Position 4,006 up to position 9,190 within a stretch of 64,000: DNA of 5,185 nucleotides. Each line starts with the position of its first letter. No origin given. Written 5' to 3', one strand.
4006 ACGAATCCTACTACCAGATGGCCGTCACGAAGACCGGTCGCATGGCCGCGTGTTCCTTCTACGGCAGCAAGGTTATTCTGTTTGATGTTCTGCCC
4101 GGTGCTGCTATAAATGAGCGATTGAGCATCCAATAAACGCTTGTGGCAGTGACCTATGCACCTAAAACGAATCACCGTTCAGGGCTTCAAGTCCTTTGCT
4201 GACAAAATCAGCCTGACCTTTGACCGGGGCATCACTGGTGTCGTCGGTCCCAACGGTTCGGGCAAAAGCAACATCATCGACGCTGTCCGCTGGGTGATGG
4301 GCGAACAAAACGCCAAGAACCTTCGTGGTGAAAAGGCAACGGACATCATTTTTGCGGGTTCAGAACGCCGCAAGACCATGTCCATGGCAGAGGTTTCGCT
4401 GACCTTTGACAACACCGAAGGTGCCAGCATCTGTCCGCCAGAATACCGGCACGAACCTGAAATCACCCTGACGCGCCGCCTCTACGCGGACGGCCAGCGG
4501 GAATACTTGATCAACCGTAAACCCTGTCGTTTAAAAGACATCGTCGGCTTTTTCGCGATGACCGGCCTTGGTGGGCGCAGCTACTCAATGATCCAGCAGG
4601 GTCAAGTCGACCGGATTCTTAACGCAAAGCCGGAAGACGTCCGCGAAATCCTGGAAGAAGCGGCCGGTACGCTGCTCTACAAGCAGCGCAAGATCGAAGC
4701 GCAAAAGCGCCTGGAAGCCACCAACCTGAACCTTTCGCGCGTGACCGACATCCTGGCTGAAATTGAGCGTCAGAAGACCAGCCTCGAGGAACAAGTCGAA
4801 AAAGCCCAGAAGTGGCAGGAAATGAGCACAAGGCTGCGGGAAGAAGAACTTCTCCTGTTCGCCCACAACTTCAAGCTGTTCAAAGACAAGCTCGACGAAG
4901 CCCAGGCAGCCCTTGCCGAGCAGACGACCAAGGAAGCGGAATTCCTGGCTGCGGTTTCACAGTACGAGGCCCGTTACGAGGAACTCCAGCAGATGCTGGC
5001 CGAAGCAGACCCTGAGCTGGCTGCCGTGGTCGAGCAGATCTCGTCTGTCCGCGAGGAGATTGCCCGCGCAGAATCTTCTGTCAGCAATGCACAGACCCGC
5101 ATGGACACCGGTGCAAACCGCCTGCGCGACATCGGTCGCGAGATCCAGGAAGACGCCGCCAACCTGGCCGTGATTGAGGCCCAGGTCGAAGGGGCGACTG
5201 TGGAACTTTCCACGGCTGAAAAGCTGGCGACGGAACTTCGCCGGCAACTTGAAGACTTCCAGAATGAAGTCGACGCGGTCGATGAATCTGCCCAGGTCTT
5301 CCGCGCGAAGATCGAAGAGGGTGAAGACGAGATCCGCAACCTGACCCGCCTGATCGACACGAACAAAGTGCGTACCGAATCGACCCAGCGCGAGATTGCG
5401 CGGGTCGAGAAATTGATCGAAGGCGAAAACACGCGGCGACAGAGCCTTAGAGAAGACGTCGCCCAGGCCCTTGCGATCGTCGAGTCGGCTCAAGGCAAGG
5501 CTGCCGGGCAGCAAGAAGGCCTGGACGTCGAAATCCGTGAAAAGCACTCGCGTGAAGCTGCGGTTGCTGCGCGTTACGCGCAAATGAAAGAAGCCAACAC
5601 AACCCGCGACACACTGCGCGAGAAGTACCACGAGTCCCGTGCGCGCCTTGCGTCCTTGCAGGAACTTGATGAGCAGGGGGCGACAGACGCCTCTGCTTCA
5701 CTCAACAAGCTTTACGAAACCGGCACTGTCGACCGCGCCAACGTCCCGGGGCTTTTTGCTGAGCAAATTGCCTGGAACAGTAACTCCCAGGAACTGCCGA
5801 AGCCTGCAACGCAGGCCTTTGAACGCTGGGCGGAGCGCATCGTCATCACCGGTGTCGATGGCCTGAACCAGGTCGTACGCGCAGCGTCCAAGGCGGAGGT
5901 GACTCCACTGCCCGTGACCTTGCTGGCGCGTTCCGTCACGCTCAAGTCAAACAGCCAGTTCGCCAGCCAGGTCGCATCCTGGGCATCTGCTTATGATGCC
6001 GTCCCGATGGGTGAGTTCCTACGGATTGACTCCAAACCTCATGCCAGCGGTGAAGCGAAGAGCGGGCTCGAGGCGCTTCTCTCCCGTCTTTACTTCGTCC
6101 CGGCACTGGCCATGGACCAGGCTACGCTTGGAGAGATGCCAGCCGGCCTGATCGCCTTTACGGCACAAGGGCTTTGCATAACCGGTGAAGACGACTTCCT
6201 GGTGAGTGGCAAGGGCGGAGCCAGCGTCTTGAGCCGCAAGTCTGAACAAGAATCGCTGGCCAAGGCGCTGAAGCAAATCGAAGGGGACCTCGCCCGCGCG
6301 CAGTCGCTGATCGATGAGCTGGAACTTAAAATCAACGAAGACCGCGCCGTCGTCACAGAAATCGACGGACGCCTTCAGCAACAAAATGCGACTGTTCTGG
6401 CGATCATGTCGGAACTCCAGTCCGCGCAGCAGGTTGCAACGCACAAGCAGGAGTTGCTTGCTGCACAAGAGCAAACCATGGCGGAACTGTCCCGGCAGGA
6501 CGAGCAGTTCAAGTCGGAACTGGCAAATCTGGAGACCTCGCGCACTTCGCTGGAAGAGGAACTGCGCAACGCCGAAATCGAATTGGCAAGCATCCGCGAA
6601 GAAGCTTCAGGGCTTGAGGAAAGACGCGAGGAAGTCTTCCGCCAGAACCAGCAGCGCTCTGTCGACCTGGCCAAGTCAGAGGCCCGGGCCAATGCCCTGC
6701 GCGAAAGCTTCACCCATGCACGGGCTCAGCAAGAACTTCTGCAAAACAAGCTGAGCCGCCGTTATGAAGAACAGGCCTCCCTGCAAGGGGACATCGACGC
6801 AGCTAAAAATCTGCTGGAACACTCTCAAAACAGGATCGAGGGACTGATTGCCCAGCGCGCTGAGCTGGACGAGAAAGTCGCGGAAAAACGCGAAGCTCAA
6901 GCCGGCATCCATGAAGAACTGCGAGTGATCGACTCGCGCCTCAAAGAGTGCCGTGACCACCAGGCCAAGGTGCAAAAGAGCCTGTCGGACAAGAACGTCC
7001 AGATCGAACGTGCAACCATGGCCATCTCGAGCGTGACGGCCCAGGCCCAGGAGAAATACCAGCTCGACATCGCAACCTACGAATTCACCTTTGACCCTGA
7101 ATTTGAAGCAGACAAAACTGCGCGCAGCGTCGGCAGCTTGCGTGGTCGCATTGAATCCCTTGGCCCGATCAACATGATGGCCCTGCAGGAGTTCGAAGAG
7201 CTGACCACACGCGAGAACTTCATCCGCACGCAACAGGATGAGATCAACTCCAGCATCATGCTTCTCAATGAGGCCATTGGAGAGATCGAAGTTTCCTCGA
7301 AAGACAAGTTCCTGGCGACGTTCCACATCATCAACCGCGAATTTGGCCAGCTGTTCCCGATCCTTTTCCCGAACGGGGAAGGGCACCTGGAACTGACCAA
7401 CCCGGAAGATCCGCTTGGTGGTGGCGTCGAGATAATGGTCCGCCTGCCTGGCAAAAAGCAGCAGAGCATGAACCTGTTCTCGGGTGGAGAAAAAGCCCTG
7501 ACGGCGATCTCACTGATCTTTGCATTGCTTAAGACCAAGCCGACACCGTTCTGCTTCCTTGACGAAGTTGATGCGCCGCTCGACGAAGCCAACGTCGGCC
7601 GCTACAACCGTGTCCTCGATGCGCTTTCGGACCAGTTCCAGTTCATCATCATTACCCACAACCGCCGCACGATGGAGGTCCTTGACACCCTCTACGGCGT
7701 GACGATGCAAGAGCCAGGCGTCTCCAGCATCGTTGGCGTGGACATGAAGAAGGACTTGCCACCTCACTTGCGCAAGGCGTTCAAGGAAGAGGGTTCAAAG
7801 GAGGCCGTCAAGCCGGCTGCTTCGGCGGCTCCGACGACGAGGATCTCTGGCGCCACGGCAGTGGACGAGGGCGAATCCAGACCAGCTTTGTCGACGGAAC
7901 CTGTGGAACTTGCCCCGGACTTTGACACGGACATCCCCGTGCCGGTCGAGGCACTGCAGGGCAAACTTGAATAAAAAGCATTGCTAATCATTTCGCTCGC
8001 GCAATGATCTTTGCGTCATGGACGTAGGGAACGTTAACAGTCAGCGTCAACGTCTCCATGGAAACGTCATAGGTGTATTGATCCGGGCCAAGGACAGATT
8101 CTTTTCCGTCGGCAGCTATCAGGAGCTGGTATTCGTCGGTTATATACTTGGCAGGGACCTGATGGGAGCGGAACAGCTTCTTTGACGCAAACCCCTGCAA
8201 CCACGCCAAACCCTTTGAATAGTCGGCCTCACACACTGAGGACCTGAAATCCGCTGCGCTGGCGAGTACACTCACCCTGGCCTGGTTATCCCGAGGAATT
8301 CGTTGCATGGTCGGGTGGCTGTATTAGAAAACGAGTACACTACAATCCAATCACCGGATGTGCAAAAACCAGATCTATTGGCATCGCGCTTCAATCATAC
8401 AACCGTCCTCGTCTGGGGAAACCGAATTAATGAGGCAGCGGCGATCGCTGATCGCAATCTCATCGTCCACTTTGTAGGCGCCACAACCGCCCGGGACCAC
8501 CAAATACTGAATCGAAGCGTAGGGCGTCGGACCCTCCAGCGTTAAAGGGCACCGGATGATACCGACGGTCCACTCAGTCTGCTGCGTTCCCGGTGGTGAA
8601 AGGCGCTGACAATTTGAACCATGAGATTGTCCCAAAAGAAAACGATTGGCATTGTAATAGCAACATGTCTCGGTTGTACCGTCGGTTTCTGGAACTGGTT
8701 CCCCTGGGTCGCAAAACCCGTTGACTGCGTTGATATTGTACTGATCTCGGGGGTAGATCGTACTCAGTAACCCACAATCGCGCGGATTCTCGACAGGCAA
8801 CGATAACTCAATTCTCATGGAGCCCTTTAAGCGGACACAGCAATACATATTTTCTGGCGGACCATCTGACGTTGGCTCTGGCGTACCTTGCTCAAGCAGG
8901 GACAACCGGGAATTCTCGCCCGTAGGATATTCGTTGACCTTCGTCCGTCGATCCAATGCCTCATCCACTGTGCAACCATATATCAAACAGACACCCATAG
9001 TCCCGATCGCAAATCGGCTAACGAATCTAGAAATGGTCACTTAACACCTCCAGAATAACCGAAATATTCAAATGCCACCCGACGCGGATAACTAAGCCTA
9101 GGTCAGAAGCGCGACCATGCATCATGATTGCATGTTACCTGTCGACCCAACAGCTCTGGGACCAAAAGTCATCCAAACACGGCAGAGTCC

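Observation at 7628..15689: A 6.8-kb AT-richer island bracketed by 634-nt direct repeats that duplicate the smc 3' end and the 3' end of the convergent vWA-lipoprotein gene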

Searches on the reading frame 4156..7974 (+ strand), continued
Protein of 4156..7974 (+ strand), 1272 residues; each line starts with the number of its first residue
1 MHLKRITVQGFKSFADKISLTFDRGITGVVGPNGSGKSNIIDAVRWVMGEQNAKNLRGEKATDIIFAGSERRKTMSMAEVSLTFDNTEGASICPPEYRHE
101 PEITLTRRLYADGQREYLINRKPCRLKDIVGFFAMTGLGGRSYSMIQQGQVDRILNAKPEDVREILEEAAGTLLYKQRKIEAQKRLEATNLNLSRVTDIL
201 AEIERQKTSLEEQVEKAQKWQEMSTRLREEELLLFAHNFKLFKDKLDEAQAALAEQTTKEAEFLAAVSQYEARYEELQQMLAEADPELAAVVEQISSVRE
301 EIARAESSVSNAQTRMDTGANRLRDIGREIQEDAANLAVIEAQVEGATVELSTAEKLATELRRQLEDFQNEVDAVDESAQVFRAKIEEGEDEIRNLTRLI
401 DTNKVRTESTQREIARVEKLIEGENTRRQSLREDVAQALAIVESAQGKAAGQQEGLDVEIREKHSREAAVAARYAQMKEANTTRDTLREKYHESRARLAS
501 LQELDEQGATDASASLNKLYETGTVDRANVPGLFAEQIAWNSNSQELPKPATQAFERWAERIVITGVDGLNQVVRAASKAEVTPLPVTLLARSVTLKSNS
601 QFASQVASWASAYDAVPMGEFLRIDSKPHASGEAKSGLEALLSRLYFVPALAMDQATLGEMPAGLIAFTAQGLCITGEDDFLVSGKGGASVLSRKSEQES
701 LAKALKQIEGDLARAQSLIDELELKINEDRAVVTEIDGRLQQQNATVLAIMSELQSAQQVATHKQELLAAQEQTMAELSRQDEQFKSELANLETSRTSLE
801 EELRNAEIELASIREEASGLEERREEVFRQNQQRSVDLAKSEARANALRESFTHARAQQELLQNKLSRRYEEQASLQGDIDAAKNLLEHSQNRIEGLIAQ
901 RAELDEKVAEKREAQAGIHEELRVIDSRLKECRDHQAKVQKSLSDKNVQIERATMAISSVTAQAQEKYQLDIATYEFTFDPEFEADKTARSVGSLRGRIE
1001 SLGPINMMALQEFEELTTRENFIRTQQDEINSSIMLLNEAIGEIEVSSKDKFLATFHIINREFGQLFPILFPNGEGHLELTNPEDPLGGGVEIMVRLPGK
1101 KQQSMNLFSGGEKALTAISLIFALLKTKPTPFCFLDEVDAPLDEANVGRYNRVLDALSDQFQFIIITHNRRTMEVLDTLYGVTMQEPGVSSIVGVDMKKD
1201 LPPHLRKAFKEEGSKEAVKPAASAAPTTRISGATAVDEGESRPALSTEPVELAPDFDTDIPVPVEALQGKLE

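Call 102: search_protein_families(library=pfam, proteins=[L007:13751-16354:-, L004:6272-6733:-, L004:6726-7463:-], max_evalue=0.01)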
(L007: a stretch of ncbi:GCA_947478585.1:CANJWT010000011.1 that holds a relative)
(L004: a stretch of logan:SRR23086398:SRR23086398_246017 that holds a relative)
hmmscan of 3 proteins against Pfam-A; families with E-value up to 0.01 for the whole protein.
L007:13751-16354:- (867 aa): 0 families

L004:6272-6733:- (153 aa): 0 families

L004:6726-7463:- (245 aa): 0 families

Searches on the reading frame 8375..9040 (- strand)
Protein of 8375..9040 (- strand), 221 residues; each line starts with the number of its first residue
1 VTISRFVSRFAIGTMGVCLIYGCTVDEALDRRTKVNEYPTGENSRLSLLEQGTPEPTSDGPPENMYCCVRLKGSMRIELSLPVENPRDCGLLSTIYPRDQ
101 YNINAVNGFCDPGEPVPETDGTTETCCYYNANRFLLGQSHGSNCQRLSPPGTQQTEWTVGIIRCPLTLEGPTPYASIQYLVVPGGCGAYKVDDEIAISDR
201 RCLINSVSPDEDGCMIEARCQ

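Call 8: search_protein_families(library=pfam, proteins=[window:8375-9040:-], max_evalue=0.1)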
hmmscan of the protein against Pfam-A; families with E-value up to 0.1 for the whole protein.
window:8375-9040:- (221 aa): 0 families

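Call 9: search_protein_families(library=ncbifam, proteins=[window:8375-9040:-], max_evalue=0.1)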
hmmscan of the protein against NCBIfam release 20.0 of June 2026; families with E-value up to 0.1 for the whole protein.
window:8375-9040:- (221 aa): 0 families

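Call 88: list_cluster_members(proteins=[window:8375-9040:-, window:10293-11786:+, window:12695-13216:+, window:13602-14048:+, window:14110-14523:+, window:7988-8308:-, window:15028-15402:+, window:17354-18673:-])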
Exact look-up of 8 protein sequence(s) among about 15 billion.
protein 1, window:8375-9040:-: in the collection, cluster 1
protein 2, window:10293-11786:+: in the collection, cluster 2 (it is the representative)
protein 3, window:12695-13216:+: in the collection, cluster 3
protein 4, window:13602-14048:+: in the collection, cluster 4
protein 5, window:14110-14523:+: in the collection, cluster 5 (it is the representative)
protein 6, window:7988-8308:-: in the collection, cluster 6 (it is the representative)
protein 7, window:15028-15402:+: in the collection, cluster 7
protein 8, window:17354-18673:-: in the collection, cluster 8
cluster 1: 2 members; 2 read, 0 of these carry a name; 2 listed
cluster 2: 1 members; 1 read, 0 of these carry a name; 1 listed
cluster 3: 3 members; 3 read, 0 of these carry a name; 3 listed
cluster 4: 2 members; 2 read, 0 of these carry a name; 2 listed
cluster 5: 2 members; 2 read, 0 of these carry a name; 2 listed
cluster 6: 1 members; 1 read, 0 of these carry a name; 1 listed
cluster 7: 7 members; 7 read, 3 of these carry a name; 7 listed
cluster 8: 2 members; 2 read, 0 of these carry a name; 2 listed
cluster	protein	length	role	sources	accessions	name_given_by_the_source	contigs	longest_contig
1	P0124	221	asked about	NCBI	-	-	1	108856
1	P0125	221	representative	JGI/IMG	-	-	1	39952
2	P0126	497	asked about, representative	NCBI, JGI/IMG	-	-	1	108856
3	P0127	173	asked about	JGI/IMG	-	-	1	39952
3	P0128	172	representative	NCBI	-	-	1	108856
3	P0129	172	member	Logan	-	-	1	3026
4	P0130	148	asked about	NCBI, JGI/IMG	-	-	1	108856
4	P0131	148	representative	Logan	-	-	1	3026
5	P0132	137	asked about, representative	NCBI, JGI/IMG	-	-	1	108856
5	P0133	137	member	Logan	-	-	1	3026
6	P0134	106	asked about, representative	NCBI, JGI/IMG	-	-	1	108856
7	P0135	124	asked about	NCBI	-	-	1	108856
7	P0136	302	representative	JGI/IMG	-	chromosome segregation protein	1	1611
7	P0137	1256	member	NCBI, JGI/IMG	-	chromosome segregation protein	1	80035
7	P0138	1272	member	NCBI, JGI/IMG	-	-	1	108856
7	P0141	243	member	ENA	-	-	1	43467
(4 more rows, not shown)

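Call 89: find_encoding_contigs(protein=P0137, flank=10000, max_places=4)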
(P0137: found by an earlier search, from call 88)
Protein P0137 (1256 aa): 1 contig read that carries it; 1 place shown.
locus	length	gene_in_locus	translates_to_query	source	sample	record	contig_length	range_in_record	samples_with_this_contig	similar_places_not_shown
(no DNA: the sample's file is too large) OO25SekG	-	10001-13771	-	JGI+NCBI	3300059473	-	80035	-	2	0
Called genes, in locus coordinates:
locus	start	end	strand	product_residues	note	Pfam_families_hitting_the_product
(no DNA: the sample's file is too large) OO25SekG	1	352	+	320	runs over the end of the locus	PF14804:Jag_N, PF01424:R3H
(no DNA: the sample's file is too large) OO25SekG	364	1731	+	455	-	PF10396:TrmE_N, PF12631:MnmE_helical, PF01926:MMR_HSR1, PF02421:FeoB_N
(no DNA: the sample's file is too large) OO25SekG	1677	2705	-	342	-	-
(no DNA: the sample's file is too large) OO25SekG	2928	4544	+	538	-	PF00171:Aldedh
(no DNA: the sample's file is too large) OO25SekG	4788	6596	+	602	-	PF02878:PGM_PMM_I, PF02879:PGM_PMM_II, PF02880:PGM_PMM_III, PF00408:PGM_PMM_IV (weak)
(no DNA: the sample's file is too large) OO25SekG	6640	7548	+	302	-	-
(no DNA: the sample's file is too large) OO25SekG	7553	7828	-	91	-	-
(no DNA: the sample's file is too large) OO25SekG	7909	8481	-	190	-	PF00436:SSB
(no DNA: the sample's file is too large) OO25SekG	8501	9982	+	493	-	-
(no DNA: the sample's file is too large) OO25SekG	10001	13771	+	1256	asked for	PF02463:SMC_N, PF13175:AAA_15, PF13304:AAA_21 (weak), PF13476:AAA_23, PF13555:AAA_29 (weak)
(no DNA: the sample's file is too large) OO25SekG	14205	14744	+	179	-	-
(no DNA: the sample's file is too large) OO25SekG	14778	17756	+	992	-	PF19078:Big_12 (faint)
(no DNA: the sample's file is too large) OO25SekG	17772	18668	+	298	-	-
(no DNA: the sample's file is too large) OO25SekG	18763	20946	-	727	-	PF07715:Plug, PF00593:TonB_dep_Rec_b-barrel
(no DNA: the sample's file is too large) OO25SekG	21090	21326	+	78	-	-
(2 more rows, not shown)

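Call 90: find_encoding_contigs(protein=P0131, flank=5000, max_places=4)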
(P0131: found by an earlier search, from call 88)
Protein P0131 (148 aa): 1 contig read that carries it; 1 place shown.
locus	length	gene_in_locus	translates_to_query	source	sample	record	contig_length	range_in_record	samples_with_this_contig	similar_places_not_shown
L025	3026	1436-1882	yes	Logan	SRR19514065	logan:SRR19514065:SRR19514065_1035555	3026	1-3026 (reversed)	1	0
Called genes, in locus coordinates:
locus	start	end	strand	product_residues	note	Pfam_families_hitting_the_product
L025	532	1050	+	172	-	PF07924:NuiA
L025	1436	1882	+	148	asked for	-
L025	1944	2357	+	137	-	-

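Call 94: find_encoding_contigs(protein=P0141, flank=10000, max_places=4)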
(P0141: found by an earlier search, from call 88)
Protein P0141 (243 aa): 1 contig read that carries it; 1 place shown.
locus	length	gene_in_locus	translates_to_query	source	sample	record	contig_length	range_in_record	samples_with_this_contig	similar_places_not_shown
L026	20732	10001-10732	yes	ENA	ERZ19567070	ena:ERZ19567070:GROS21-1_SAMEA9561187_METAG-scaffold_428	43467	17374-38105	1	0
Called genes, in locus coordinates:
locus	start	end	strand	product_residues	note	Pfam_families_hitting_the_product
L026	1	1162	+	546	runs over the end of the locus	PF00171:Aldedh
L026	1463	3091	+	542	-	PF02878:PGM_PMM_I, PF02879:PGM_PMM_II, PF02880:PGM_PMM_III, PF00408:PGM_PMM_IV (weak)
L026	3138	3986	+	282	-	-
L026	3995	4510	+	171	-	PF13302:Acetyltransf_3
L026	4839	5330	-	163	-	PF00436:SSB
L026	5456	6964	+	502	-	-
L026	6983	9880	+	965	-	PF02463:SMC_N, PF13175:AAA_15, PF13304:AAA_21 (weak), PF13476:AAA_23, PF13555:AAA_29 (weak), PF24161:CCDC39 (weak)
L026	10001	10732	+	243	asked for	PF02463:SMC_N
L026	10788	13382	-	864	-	-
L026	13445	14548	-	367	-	-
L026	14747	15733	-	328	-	PF01073:3Beta_HSD (weak), PF01370:Epimerase, PF04321:RmlD_sub_bind, PF07993:NAD_binding_4 (faint), PF16363:GDP_Man_Dehyd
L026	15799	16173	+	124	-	PF02416:TatA_B_E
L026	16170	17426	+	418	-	PF00278:Orn_DAP_Arg_deC, PF02784:Orn_Arg_deC_N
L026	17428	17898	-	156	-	PF00034:Cytochrom_C, PF13442:Cytochrome_CBB3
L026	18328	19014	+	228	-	-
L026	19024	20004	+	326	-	PF02154:FliM, PF01052:FliMN_C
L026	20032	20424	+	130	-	PF28396:SepQ_C (weak), PF01052:FliMN_C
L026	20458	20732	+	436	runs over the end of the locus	PF04347:FliO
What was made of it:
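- Tried and rejected: Closer SMC relatives found through cluster membership (P0137, P0141/L026): they have yet other content downstream of smc (calls 89, 94).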

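Call 101: search_protein_families(library=padloc, proteins=[window:8375-9040:-], max_evalue=0.01)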
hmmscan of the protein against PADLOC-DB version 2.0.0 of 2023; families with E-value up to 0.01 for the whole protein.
window:8375-9040:- (221 aa): 0 families
